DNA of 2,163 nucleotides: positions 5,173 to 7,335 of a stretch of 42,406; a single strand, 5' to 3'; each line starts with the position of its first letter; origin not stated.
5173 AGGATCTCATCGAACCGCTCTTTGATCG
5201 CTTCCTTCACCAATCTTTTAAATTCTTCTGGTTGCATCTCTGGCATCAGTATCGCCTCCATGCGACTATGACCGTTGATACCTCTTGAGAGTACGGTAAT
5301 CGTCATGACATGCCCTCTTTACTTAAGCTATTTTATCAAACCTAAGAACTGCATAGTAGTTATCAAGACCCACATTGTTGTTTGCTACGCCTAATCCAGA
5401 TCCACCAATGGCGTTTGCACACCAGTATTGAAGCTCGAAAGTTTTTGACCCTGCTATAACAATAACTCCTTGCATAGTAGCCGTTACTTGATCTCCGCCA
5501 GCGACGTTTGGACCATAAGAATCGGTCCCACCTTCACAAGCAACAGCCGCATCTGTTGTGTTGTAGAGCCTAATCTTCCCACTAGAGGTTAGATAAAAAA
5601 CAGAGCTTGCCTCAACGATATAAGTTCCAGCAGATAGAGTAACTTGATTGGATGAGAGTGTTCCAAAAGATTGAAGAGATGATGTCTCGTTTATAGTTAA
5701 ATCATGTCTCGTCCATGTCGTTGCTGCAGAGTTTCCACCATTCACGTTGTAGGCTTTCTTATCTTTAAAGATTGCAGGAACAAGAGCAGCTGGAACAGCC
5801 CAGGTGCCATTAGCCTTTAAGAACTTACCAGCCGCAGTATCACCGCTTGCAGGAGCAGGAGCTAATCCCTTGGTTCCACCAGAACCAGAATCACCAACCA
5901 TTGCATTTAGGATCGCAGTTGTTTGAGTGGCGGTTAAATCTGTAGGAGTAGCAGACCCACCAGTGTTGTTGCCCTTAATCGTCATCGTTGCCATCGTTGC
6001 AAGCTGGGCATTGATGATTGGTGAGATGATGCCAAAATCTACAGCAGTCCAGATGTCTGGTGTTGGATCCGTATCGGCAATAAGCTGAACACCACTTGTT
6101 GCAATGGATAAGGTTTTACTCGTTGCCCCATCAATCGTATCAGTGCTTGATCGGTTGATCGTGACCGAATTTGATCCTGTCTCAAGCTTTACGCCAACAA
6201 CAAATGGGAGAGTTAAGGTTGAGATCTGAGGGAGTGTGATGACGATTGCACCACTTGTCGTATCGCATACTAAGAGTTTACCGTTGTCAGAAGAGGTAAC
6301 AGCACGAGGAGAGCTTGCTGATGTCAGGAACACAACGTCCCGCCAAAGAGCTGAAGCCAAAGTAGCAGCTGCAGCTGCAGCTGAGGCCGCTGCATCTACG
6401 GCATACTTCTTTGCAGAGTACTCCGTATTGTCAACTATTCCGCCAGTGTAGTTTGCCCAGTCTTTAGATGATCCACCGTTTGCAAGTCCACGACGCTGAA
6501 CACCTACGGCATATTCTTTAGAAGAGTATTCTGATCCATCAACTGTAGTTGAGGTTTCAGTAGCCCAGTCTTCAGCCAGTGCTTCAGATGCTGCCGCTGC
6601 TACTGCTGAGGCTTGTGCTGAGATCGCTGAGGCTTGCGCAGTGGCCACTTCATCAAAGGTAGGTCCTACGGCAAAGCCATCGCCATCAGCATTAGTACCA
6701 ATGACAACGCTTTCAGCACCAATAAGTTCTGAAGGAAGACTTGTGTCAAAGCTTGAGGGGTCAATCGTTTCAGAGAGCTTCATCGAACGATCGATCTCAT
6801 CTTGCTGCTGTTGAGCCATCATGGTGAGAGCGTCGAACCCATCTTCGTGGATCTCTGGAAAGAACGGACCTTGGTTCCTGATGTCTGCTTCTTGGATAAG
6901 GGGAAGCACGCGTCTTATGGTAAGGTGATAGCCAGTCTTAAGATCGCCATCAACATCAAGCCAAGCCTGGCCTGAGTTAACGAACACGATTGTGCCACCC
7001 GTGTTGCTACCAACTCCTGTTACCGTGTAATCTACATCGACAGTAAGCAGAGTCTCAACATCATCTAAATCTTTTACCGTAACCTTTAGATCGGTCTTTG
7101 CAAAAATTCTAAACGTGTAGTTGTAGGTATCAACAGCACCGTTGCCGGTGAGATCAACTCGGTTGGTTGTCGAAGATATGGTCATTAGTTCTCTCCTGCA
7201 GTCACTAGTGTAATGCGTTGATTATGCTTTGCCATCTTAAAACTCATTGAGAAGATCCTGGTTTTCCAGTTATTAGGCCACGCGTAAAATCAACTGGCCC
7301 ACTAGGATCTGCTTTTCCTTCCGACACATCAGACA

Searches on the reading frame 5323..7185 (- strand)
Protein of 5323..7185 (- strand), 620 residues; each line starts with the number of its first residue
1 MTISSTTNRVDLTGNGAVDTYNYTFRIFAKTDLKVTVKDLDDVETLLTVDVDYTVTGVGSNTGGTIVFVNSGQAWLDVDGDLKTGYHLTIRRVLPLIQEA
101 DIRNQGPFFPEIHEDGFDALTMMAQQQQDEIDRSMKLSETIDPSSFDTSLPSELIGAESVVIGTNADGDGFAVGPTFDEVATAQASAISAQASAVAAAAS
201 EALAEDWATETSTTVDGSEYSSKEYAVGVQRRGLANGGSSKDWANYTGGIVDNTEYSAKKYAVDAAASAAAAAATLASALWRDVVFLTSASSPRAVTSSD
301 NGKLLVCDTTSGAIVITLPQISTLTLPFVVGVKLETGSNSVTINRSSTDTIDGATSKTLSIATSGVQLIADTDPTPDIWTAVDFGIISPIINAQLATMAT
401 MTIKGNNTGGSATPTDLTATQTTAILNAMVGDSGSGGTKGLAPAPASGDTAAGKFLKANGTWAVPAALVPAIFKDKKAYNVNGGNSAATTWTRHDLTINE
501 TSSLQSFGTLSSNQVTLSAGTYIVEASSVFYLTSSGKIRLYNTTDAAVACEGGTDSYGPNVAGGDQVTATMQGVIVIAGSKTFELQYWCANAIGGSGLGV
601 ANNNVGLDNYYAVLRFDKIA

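Call 12: search_protein_families(library=pfam, proteins=[window:5323-7185:-], max_evalue=0.01)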
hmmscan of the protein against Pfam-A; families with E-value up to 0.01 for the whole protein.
window:5323-7185:- (620 aa): 0 families

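Call 19: find_related_loci(query=window:5323-7185:-, collection=viral_contigs, flank=10000)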
Query window:5323-7185:- (620 aa) in viral_contigs; peptide patterns used: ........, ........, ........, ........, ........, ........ (x = any residue, [..] = any of these).
33 stretches matched a pattern; 11 encode a relative of the query (tblastn E <= 1e-3); 11 distinct loci.
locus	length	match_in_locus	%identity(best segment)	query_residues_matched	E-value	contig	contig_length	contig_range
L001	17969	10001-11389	44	1-388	9e-103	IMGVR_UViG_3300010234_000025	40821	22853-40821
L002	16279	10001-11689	56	1-388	3e-89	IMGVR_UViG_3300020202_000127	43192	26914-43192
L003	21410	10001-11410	51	1-403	1e-117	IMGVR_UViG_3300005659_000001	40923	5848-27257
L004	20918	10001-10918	46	1-255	6e-73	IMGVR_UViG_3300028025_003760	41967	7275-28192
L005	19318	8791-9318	61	1-185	5e-67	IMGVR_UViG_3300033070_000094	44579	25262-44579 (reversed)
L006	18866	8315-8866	60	1-193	5e-67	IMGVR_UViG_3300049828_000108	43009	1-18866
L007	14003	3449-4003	57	1-185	1e-60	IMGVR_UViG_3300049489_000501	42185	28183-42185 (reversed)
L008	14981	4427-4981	57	1-185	9e-57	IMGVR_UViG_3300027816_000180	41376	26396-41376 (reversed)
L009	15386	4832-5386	57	1-185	9e-57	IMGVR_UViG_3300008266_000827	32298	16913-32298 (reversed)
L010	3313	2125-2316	70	199-262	4e-22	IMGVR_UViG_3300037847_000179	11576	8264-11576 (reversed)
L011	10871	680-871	70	199-262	6e-22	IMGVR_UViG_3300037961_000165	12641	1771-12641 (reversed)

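Call 39: find_related_loci(query=window:5323-7185:-, collection=metagenome_contigs, flank=10000)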
Query window:5323-7185:- (620 aa) in metagenome_contigs; peptide patterns used: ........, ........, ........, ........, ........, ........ (x = any residue, [..] = any of these).
89 stretches matched a pattern; 12 encode a relative of the query (tblastn E <= 1e-3); 12 distinct loci.
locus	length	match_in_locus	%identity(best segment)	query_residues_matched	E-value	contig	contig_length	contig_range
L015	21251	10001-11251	57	1-385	7e-126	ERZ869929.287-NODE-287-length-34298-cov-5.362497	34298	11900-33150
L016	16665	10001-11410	51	1-403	1e-117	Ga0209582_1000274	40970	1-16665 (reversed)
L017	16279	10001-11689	56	1-388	3e-89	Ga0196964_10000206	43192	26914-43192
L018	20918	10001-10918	46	1-255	5e-73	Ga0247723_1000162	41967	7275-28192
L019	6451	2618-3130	61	1-180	6e-65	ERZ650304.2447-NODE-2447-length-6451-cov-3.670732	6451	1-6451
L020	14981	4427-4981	57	1-185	8e-57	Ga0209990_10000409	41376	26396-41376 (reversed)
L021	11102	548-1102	57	1-185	8e-57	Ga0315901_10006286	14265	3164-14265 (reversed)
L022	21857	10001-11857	36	12-599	7e-31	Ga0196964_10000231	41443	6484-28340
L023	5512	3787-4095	71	197-265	7e-21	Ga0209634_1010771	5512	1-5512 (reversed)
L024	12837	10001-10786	48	161-277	2e-18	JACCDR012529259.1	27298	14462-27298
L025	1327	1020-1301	43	215-328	3e-17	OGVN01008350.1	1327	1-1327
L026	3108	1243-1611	38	472-599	3e-16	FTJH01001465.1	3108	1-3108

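Call 45: search_protein_families(library=pfam, proteins=[L015:16992-17930:-, L015:17927-18244:-, L015:18500-18751:-, L004:16391-17266:-, L004:18379-19326:-, L002:14715-15881:-, L001:14599-15204:-, L015:15340-15957:+, L015:13344-14564:+], max_evalue=0.001)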
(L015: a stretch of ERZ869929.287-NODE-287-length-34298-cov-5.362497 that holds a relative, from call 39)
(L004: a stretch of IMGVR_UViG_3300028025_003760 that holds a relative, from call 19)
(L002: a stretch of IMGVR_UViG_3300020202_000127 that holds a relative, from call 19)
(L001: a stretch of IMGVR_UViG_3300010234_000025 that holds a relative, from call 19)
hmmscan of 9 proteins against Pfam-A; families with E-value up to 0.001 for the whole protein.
L015:16992-17930:- (312 aa): 0 families

L015:17927-18244:- (105 aa): 0 families

L015:18500-18751:- (83 aa): 0 families

L004:16391-17266:- (291 aa): 1 family
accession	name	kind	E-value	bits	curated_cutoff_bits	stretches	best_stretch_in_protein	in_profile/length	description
PF03837.19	RecT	-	6.5e-37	127.5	24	1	32-221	1-187/198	RecT family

L004:18379-19326:- (315 aa): 1 family
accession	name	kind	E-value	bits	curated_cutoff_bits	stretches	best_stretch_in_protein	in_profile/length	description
PF09588.16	YqaJ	-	1.1e-18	68.4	22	1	12-160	1-149/150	YqaJ-like viral recombinase domain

L002:14715-15881:- (388 aa): 2 families
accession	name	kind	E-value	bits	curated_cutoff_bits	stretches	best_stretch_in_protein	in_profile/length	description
PF13356.12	Arm-DNA-bind_3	-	2e-10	41.1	27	1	12-89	3-78/83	Arm DNA-binding domain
PF00589.27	Phage_integrase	-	4.1e-09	36.9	27.1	1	222-351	27-166/172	Phage integrase family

L001:14599-15204:- (201 aa): 1 family
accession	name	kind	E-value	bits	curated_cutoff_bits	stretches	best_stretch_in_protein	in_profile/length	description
PF01520.23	Amidase_3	-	0.00016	22.2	27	1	27-186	7-152/174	N-acetylmuramoyl-L-alanine amidase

L015:15340-15957:+ (205 aa): 1 family
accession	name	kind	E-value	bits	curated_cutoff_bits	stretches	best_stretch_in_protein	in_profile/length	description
PF01510.30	Amidase_2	-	8e-14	52.5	26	1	36-182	5-130/131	N-acetylmuramoyl-L-alanine amidase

L015:13344-14564:+ (406 aa): 0 families

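Call 62: find_related_loci(query=window:5323-7185:-, collection=genome_contigs, flank=10000)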
Query window:5323-7185:- (620 aa) in genome_contigs; peptide patterns used: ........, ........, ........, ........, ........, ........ (x = any residue, [..] = any of these).
33 stretches matched a pattern, but none encodes a relative of the query by tblastn (E <= 1e-3).

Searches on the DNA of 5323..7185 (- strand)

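Call 48: search_rna_families(sources=[L001, L002, L003, L004, L005, L007, L015, L011], threshold=gathering)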
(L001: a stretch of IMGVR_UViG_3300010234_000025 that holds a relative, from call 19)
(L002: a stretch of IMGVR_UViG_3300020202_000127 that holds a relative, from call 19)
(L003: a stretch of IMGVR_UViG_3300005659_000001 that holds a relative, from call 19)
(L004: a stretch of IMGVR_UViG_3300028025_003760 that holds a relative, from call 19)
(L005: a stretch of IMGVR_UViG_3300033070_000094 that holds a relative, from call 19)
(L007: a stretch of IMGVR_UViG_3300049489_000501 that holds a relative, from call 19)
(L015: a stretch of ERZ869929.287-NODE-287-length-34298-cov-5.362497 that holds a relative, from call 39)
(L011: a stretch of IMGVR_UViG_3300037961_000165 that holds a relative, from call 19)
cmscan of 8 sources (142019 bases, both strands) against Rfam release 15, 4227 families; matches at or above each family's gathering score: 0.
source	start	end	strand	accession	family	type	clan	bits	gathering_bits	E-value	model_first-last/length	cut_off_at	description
